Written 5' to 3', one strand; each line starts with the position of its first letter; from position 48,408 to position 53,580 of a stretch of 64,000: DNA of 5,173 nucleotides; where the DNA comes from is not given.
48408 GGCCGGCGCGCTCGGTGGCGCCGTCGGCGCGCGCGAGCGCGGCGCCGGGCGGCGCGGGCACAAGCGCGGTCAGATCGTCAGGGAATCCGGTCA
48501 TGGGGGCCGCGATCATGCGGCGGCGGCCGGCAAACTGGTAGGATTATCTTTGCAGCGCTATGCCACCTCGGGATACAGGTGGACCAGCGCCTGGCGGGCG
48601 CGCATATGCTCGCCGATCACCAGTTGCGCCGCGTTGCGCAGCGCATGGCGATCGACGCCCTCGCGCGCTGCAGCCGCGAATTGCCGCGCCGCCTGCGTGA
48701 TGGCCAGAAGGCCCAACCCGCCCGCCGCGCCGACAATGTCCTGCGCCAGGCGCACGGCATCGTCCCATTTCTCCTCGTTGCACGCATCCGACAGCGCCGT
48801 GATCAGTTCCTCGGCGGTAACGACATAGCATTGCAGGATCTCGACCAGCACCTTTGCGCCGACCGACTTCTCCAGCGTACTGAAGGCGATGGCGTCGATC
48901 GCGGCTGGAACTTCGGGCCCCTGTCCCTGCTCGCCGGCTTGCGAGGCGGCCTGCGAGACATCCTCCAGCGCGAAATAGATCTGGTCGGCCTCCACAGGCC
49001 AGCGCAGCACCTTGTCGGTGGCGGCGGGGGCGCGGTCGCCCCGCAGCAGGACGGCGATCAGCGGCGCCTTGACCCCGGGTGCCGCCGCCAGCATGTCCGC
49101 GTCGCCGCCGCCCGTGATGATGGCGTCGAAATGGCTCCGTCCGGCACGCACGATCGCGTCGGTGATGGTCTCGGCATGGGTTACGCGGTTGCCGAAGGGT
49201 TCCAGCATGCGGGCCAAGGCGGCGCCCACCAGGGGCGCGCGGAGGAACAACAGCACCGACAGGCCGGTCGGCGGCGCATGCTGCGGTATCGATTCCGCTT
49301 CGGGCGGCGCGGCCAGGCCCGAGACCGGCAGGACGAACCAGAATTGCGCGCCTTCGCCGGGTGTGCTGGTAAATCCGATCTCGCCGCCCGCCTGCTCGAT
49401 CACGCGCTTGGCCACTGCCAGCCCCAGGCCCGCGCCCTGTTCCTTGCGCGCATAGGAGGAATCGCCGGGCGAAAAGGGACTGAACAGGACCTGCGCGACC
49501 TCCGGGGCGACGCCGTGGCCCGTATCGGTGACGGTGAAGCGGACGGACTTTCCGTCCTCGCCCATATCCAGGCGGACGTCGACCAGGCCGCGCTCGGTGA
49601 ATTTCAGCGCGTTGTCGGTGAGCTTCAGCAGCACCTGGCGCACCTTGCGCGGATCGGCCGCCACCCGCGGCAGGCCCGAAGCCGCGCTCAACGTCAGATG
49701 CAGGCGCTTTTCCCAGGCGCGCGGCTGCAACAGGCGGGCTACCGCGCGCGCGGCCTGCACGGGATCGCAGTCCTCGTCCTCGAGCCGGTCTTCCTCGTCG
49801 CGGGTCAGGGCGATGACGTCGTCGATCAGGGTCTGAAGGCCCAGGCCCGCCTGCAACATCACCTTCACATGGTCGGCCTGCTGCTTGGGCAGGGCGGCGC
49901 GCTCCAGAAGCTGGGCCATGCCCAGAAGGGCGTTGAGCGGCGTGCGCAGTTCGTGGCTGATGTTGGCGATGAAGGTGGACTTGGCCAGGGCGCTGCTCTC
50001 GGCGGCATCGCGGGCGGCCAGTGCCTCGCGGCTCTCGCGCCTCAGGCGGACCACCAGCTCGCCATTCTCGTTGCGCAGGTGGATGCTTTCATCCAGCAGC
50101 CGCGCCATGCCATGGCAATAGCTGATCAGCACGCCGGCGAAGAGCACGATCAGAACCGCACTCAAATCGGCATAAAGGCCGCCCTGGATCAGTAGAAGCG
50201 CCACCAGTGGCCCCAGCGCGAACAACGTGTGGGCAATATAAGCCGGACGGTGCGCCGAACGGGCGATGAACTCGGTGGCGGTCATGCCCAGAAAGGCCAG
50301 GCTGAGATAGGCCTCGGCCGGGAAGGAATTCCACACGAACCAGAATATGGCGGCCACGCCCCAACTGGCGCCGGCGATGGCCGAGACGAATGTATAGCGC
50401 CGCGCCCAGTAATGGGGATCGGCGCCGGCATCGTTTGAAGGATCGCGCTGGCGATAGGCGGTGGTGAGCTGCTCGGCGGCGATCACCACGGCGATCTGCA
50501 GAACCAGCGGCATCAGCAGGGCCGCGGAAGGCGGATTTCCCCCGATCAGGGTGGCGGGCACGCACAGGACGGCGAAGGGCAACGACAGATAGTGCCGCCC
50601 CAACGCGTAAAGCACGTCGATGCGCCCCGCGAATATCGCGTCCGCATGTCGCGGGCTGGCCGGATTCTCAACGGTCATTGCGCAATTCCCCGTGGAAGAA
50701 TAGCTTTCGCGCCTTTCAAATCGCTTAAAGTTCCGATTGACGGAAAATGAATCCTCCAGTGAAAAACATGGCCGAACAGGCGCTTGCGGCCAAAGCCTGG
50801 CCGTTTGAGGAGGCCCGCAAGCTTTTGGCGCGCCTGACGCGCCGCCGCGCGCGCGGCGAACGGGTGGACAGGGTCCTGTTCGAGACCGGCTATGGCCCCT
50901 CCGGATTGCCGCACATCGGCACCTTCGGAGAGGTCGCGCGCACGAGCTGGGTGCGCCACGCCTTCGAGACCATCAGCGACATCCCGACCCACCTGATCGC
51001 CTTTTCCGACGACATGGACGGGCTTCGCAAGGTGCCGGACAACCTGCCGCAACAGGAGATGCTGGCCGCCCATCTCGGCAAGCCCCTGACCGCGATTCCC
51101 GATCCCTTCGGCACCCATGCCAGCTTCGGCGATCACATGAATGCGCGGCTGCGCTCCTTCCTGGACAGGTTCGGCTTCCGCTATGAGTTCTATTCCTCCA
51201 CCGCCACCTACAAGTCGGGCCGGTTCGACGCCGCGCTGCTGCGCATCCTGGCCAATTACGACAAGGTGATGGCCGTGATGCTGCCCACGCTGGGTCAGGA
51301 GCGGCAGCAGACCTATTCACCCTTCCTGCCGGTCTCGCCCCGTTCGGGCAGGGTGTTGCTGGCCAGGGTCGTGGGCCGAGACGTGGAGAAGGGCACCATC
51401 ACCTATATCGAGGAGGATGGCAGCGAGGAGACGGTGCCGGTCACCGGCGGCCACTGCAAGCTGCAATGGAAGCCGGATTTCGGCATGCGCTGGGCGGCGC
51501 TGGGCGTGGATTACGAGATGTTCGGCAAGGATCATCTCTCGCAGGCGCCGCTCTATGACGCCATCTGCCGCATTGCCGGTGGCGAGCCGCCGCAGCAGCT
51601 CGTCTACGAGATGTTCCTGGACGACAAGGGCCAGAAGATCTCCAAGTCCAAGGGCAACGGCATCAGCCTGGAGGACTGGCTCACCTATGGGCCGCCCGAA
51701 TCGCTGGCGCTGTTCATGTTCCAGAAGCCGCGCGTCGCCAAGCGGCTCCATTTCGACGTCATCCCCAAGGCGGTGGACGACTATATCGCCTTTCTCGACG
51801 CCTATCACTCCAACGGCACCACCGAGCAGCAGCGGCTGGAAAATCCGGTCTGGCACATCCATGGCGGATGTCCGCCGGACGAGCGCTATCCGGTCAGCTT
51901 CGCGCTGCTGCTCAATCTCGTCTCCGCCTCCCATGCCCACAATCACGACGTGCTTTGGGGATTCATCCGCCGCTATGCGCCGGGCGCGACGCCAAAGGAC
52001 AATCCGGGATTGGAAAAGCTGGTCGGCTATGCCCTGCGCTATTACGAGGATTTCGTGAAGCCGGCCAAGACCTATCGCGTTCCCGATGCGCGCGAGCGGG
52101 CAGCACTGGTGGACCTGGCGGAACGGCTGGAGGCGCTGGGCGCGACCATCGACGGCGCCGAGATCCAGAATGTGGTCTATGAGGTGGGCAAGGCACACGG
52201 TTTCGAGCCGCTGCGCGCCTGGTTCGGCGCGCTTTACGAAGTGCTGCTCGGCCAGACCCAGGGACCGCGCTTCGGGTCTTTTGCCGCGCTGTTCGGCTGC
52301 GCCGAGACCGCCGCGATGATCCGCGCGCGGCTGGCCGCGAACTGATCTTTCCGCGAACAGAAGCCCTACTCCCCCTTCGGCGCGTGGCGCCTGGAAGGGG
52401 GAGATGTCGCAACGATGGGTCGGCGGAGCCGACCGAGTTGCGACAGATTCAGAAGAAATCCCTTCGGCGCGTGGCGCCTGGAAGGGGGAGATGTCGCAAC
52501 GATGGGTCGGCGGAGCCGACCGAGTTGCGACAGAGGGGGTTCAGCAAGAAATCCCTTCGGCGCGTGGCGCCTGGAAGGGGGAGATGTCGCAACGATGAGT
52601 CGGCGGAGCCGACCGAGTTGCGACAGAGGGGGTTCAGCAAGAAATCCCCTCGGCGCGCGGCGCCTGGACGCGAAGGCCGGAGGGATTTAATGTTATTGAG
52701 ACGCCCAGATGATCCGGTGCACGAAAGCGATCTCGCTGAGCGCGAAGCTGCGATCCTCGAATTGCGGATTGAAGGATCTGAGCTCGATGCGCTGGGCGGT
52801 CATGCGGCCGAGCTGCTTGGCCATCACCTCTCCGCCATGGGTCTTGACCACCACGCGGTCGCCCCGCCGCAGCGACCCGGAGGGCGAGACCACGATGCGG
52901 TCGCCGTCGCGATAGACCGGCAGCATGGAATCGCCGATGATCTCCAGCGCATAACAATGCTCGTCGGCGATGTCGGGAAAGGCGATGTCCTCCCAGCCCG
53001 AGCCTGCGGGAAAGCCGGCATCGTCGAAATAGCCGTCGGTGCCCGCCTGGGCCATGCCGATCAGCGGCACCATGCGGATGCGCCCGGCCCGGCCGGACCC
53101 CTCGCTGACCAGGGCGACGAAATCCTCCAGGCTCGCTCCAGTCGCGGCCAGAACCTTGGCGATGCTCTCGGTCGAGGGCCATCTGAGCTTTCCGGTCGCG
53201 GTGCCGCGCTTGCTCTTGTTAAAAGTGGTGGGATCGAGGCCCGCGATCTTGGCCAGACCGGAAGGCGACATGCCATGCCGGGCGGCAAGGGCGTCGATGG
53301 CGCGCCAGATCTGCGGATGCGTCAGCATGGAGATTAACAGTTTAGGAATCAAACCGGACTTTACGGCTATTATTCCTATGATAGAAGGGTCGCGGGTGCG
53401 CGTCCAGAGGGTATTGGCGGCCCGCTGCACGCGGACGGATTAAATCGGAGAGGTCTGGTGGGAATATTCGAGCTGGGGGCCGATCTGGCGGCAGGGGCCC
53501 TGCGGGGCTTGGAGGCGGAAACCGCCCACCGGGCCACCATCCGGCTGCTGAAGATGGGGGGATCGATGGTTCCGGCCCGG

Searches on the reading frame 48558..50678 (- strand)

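Call 7: search_protein_families(library=pfam, proteins=[window:48558-50678:-])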
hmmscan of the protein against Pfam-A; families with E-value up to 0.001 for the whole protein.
window:48558-50678:- (706 aa): 3 families
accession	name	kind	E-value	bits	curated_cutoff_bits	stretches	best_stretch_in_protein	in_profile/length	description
PF02518.31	HATPase_c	-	7.6e-26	91.2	26.4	1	342-452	2-109/111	Histidine kinase-, DNA gyrase B-, and HSP90-like ATPase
PF00512.31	HisKA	-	2.9e-17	62.9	26.9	1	232-296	1-65/66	His Kinase A (phospho-acceptor) domain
PF01627.28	Hpt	-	6.8e-05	23.5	24.6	1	613-675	1-63/84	Hpt domain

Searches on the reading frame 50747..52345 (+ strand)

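Call 41: search_protein_families(library=pfam, proteins=[window:50747-52345:+])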
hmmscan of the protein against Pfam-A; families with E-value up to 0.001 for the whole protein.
window:50747-52345:+ (532 aa): 2 families
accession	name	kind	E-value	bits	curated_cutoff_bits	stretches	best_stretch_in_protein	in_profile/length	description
PF01921.24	tRNA-synt_1f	-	2.7e-131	438.2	27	1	16-373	1-358/360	tRNA synthetases class I (K)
PF09334.17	tRNA-synt_1g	-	0.00035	19.9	20.1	0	256-335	285-365/391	tRNA synthetases class I (M)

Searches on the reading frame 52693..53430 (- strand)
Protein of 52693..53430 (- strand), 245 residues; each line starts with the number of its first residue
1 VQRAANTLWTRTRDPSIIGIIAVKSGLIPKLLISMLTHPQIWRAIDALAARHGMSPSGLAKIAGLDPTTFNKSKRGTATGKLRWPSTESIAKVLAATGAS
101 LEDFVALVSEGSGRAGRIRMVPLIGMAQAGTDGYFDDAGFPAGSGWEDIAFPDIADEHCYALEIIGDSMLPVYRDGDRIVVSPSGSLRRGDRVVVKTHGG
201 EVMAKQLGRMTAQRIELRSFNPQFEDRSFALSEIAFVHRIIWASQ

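Call 41: search_protein_families(library=pfam, proteins=[window:52693-53430:-])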
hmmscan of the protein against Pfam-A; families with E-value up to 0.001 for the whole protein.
window:52693-53430:- (245 aa): 2 families
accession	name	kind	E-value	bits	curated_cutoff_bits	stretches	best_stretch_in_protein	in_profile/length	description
PF00717.28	Peptidase_S24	-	1.3e-21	76.9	23.3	1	122-236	1-111/116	Peptidase S24-like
PF13443.12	HTH_26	-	0.00034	21.3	22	1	45-107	2-60/63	Cro/C1-type HTH DNA-binding domain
